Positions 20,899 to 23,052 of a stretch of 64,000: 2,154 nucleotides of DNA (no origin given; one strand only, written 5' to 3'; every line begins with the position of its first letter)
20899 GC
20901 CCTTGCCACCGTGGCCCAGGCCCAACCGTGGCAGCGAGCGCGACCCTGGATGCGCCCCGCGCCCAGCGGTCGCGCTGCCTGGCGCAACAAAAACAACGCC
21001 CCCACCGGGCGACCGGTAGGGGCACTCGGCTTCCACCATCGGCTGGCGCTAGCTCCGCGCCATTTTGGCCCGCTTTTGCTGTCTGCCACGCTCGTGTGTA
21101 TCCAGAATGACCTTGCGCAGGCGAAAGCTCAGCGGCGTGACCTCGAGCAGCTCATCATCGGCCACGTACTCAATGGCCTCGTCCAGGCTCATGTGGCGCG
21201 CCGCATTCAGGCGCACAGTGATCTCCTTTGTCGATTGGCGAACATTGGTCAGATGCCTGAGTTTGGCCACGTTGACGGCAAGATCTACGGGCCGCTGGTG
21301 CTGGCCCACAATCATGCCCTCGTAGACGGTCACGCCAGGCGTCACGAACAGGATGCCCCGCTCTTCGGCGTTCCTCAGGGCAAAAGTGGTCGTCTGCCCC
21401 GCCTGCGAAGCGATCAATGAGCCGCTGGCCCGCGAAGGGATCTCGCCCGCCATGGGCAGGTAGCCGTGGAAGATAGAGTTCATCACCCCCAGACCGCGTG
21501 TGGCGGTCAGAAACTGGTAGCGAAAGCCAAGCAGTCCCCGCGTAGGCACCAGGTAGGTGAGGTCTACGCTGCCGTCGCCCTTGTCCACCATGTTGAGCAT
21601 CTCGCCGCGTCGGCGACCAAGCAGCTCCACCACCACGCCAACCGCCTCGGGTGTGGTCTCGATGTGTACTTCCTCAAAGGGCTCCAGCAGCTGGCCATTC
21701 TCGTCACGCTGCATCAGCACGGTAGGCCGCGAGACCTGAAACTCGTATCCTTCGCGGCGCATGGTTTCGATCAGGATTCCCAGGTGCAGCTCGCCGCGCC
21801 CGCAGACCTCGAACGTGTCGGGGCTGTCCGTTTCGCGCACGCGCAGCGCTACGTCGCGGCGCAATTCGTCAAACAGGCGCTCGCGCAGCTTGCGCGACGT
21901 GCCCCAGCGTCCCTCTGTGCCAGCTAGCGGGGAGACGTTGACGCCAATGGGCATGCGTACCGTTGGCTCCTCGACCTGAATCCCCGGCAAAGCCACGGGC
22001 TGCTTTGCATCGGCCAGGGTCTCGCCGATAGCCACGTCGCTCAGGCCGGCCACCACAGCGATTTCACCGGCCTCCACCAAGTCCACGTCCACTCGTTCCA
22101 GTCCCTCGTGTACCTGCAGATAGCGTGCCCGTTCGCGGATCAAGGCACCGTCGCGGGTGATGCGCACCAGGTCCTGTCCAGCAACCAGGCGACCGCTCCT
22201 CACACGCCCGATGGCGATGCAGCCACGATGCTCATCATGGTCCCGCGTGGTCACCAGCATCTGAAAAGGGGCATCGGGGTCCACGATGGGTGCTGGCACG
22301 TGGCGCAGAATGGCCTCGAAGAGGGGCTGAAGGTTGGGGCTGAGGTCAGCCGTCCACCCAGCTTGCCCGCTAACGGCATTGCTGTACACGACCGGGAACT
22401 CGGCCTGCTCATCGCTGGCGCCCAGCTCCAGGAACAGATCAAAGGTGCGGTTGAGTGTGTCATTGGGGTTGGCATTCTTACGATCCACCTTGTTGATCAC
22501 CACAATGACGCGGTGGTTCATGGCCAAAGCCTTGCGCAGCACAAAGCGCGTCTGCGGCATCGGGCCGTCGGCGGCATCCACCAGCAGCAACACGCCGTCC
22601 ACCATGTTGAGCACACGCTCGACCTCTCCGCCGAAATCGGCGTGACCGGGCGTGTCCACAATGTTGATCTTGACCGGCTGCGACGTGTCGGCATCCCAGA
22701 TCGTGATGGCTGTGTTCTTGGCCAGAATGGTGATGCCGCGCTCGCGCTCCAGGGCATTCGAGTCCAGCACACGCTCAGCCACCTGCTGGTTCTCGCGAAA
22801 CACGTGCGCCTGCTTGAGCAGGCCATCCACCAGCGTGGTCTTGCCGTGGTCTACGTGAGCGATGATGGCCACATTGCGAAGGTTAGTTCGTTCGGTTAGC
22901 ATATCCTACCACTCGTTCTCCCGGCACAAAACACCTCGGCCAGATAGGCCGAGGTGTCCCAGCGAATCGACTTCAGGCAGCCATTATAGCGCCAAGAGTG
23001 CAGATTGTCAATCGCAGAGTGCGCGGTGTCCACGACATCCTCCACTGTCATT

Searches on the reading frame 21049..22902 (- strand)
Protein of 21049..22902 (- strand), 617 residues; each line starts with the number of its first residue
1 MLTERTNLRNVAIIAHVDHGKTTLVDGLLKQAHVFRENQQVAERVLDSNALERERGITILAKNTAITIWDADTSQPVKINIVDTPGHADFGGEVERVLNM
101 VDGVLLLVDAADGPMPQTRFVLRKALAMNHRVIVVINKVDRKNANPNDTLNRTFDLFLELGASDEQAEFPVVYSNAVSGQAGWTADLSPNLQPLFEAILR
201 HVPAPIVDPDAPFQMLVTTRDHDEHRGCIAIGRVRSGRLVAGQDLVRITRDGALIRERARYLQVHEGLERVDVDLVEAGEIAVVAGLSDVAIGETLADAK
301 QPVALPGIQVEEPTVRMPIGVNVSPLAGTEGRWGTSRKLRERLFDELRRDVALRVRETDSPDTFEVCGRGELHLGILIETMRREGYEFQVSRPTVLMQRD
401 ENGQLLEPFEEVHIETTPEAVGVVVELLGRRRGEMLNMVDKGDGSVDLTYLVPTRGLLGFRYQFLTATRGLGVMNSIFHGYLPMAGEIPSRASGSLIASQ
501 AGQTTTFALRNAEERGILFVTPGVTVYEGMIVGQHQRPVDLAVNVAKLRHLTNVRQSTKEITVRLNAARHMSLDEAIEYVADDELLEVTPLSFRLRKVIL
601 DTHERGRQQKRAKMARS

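Call 54: find_homologous_proteins(query=window:21049-22902:-, max_evalue=1e-50)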
Query window:21049-22902:- (617 aa): 8000 proteins with E <= 1e-50 among 8000 candidates; the best 120 are listed.
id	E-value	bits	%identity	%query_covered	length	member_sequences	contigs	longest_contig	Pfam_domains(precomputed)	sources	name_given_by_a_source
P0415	0.0e+0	1360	100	100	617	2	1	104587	PF21018.3,PF01926.30,PF00679.31,PF00009.34,PF22042.3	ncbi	-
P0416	0.0e+0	1270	94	100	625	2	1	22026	PF21018.3,PF00679.31,PF00009.34,PF03144.32,PF22042.3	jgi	jgi:GTP-binding protein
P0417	0.0e+0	1264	93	100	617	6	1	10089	PF21018.3,PF00679.31,PF00009.34,PF03144.32,PF22042.3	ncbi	-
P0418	0.0e+0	1251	92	100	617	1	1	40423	PF21018.3,PF00679.31,PF00009.34,PF22042.3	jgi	jgi:GTP-binding protein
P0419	0.0e+0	1251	92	100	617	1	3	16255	PF21018.3,PF00679.31,PF00009.34,PF22042.3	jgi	jgi:GTP-binding protein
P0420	0.0e+0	1220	90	100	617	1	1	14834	PF21018.3,PF00679.31,PF00009.34,PF03144.32,PF22042.3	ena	-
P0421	0.0e+0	1206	89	100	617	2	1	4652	PF21018.3,PF00679.31,PF00009.34,PF03144.32,PF22042.3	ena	-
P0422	0.0e+0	1159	92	93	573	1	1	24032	PF21018.3,PF00679.31,PF00009.34,PF22042.3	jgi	jgi:GTP-binding protein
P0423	0.0e+0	1131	83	100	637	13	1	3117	PF21018.3,PF00679.31,PF00009.34,PF03144.32,PF22042.3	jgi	-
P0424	0.0e+0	1120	81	100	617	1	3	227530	PF21018.3,PF01926.30,PF00679.31,PF00009.34,PF03144.32,PF22042.3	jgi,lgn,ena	-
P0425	0.0e+0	1115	81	100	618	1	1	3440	PF21018.3,PF00679.31,PF00009.34,PF03144.32,PF22042.3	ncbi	-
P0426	0.0e+0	1113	82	100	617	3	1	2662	PF21018.3,PF00679.31,PF00009.34,PF03144.32,PF22042.3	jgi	jgi:GTP-binding protein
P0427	0.0e+0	1112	82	99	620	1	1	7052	PF21018.3,PF01926.30,PF00679.31,PF00009.34,PF03144.32,PF22042.3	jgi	-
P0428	0.0e+0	1111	80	100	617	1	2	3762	PF21018.3,PF01926.30,PF00679.31,PF00009.34,PF03144.32,PF22042.3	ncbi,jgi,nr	ncbi:MAG: translational GTPase TypA [Chloroflexi bacterium]|jgi:GTP-binding protein|nr:translational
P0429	0.0e+0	1110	82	99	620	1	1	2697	PF21018.3,PF01926.30,PF00679.31,PF00009.34,PF03144.32,PF22042.3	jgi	-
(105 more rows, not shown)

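Call 55: find_encoding_contigs(protein=P0415, flank=1000, max_places=2)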
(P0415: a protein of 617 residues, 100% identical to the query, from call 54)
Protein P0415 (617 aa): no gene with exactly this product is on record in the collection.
